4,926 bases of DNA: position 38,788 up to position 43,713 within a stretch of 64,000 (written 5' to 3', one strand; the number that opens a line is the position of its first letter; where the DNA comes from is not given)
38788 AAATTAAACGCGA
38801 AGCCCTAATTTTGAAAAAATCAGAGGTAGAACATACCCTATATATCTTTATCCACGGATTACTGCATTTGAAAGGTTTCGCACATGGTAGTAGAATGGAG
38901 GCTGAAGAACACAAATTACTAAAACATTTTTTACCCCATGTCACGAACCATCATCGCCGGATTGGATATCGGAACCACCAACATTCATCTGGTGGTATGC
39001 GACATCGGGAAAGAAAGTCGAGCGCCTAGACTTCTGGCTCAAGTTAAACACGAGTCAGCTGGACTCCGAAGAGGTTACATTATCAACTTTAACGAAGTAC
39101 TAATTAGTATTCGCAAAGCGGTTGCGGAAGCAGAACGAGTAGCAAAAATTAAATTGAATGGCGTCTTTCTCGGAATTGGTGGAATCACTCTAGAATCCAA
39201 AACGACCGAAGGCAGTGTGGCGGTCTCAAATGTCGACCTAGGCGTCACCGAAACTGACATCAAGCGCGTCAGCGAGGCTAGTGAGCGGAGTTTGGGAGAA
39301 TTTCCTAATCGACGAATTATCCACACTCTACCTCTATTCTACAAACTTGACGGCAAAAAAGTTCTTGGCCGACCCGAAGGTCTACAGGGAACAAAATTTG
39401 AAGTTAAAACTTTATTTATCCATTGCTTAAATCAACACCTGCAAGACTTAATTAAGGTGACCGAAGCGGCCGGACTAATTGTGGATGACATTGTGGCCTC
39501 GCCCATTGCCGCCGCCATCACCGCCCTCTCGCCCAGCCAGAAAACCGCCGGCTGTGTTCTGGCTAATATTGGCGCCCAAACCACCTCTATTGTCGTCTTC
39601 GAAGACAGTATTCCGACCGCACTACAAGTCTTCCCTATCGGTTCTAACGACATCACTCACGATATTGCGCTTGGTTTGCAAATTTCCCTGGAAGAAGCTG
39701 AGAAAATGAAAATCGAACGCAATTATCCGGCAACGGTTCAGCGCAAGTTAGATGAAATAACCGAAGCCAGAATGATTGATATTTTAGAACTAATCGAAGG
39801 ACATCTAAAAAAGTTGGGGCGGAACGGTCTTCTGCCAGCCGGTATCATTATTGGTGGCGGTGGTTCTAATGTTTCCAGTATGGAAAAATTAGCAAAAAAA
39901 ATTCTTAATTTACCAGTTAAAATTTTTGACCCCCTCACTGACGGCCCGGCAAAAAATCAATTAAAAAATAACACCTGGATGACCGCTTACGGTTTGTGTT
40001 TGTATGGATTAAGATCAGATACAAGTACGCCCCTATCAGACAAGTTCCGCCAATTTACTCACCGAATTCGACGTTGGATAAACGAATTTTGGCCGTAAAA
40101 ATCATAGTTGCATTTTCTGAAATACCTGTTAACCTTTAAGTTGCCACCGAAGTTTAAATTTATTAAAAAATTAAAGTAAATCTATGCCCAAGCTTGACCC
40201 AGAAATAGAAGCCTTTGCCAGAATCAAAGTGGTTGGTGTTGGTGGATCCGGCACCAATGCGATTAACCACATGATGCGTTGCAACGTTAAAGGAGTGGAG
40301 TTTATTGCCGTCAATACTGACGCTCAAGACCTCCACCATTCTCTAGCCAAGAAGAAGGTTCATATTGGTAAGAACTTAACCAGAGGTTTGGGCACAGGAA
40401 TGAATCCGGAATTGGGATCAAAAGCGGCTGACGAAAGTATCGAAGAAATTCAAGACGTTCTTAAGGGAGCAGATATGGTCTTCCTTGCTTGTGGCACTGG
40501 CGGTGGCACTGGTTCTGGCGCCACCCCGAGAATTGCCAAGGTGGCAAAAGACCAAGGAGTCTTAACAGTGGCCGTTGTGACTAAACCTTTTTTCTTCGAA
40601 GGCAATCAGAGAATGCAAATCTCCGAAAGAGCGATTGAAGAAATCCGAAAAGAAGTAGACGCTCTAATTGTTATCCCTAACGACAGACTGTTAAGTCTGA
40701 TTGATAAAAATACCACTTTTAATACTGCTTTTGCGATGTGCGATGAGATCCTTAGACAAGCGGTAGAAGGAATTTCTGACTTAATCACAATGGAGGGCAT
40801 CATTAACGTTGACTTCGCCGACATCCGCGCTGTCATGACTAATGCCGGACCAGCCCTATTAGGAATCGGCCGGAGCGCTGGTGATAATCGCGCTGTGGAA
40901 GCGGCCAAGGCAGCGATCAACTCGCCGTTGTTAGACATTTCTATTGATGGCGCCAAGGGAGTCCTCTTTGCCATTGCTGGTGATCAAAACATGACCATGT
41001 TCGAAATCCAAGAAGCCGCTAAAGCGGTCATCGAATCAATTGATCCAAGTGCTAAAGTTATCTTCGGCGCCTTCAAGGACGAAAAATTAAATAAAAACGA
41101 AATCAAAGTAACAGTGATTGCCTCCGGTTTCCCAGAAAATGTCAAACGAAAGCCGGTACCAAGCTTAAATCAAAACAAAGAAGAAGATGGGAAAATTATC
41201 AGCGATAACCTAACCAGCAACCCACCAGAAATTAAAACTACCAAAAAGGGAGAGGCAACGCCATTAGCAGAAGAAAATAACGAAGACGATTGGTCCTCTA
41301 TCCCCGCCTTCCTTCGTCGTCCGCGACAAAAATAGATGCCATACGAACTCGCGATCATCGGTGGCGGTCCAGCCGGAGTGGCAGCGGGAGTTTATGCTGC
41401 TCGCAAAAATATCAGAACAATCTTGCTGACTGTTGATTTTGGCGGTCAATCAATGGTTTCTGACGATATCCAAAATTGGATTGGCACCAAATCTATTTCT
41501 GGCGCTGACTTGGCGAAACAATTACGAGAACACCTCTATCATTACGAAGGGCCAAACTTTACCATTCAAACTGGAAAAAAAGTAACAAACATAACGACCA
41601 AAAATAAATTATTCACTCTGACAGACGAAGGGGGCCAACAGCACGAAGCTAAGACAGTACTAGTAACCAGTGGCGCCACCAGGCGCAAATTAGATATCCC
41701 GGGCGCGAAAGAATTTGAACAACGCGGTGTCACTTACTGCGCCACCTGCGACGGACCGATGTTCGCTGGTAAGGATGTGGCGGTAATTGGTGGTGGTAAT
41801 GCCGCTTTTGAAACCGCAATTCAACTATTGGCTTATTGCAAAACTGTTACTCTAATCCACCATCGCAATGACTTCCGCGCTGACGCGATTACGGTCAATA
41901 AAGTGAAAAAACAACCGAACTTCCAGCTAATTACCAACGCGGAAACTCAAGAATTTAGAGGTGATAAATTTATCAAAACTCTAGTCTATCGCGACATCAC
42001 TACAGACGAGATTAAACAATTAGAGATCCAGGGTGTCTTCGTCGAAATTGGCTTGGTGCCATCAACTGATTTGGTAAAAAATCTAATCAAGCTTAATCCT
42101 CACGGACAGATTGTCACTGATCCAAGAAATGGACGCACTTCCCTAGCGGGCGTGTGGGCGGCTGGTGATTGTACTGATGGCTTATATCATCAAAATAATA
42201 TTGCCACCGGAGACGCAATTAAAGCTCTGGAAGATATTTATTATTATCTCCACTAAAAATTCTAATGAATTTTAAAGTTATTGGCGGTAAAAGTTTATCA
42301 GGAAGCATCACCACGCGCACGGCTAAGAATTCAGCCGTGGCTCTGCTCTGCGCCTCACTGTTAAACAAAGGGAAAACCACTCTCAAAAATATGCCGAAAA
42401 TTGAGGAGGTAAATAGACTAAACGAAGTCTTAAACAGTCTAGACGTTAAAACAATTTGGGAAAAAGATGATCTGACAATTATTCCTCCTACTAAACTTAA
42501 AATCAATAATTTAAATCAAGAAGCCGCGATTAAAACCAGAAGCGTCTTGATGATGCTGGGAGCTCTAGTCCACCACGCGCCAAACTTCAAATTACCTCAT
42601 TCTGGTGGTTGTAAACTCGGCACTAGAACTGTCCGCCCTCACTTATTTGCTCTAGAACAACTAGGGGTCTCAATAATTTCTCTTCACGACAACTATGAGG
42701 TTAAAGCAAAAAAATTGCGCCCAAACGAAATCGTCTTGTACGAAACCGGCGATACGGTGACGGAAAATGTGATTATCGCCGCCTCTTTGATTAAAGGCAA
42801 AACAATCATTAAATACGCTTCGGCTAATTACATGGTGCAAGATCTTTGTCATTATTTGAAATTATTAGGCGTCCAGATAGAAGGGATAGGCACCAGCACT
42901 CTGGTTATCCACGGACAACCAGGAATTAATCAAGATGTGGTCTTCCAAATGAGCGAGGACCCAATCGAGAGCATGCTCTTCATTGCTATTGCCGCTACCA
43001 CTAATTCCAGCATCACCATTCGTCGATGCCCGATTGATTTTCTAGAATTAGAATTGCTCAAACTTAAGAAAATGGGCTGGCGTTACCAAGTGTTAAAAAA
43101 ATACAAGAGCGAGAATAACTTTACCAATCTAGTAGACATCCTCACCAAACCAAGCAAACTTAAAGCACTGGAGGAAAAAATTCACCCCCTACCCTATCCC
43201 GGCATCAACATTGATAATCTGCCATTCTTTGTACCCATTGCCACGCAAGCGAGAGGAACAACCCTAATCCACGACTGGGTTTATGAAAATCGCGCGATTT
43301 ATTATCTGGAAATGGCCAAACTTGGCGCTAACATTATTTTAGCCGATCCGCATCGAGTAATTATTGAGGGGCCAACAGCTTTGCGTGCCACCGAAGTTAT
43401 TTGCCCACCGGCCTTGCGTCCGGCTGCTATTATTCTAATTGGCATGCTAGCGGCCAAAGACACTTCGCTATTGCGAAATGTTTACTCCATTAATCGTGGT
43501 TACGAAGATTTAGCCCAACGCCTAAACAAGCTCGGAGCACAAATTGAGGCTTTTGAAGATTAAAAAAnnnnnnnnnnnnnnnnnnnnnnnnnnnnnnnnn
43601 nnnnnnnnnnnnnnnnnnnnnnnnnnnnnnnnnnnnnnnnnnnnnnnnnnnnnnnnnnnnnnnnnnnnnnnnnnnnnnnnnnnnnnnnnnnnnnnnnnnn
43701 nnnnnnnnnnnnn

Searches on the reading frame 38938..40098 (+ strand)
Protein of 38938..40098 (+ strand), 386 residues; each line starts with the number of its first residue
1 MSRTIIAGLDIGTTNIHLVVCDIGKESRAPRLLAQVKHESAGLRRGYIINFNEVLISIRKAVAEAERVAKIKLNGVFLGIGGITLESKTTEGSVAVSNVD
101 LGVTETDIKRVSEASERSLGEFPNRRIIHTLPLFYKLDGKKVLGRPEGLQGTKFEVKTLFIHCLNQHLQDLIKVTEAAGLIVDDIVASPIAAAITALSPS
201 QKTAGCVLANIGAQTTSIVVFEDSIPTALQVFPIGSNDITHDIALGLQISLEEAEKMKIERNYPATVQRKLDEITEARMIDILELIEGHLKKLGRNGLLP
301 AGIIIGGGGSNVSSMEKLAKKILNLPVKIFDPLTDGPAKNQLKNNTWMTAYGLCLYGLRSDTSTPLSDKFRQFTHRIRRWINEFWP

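Call 10: search_protein_families(library=pfam, proteins=[window:38938-40098:+], max_evalue=0.0001)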
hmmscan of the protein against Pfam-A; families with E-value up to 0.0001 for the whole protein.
window:38938-40098:+ (386 aa): 3 families
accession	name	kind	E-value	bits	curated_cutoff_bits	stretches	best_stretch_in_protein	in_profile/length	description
PF14450.12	FtsA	-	4.4e-27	95.4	31.8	1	207-352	1-127/127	Cell division protein FtsA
PF02491.25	SHS2_FTSA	-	1.3e-12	48.4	25.4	1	84-161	3-78/79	SHS2 domain inserted in FTSA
PF11104.14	PilM_2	-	2e-10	40.6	27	1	157-355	127-337/340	Type IV pilus assembly protein PilM;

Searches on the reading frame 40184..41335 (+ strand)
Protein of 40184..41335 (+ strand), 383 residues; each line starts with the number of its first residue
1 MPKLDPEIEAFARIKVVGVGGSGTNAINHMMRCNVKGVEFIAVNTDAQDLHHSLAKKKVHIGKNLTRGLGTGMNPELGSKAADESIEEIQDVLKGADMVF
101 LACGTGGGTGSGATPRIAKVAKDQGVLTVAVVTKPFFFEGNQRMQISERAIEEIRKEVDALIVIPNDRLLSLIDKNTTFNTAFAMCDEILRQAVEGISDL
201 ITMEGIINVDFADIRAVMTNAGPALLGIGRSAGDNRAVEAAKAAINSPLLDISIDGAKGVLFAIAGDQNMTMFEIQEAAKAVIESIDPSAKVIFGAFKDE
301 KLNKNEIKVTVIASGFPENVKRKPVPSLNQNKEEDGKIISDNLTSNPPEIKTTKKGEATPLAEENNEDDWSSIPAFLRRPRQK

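Call 10: search_protein_families(library=pfam, proteins=[window:40184-41335:+], max_evalue=0.0001)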
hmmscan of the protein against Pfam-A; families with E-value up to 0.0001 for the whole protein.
window:40184-41335:+ (383 aa): 2 families
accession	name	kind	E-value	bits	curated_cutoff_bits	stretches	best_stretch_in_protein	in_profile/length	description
PF00091.31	Tubulin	-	9.5e-48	163.4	33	1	13-173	1-189/190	Tubulin/FtsZ family, GTPase domain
PF12327.13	FtsZ_C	-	8.4e-29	100.2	27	1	222-316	1-94/95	FtsZ family, C-terminal domain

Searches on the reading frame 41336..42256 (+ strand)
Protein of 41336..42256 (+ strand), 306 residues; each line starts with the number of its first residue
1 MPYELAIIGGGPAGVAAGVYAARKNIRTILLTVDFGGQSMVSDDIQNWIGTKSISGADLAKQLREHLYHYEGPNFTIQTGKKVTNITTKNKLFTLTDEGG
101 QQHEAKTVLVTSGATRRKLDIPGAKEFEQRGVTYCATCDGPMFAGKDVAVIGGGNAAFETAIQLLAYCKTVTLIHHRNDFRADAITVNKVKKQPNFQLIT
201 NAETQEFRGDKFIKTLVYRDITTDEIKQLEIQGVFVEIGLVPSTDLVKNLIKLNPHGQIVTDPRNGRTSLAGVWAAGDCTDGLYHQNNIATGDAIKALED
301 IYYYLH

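Call 10: search_protein_families(library=pfam, proteins=[window:41336-42256:+], max_evalue=0.0001)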
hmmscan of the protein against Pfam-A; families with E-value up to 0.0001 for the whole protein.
window:41336-42256:+ (306 aa): 8 families
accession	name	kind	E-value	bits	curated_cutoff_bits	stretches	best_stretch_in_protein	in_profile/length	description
PF07992.20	Pyr_redox_2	-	4.3e-44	151.5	26.1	1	4-289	2-286/291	Pyridine nucleotide-disulphide oxidoreductase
PF13738.12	Pyr_redox_3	-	3.9e-22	79.3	30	1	49-277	73-305/305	Pyridine nucleotide-disulphide oxidoreductase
PF00070.33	Pyr_redox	-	1.1e-10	42.3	22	1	148-211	2-70/82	Pyridine nucleotide-disulphide oxidoreductase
PF12831.13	FAD_oxidored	-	7.2e-09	35.9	27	1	5-76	2-77/416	FAD dependent oxidoreductase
PF01134.28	GIDA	-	1.1e-07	31.7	22.1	0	6-34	3-31/391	Glucose inhibited division protein A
PF03486.20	HI0933_like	-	2.1e-07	31.1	50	0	4-31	2-29/244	HI0933-like protein Rossmann domain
PF00890.30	FAD_binding_2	-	6.3e-06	26.1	20.4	0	5-40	2-39/414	FAD binding domain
PF01266.30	DAO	-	5.2e-05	23.4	27.9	0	5-38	2-38/353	FAD dependent oxidoreductase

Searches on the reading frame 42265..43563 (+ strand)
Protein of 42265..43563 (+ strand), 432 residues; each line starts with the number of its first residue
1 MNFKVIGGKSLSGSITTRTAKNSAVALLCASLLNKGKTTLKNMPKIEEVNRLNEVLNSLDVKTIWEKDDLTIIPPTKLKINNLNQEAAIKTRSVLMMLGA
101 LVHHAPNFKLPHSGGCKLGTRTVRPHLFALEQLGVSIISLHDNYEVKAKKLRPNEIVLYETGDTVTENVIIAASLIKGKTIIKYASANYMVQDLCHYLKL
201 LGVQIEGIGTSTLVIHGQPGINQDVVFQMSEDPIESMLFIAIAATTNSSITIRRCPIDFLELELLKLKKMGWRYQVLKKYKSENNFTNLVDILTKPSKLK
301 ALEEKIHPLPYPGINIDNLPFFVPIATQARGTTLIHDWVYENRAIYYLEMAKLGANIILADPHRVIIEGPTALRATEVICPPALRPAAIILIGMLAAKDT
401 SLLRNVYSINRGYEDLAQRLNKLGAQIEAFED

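Call 10: search_protein_families(library=pfam, proteins=[window:42265-43563:+], max_evalue=0.0001)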
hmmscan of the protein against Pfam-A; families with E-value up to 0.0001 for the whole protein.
window:42265-43563:+ (432 aa): 1 family
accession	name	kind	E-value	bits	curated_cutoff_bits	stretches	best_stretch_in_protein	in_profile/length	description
PF00275.25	EPSP_synthase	-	4.2e-47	161.2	22.8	1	7-420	3-417/417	EPSP synthase (3-phosphoshikimate 1-carboxyvinyltransferase)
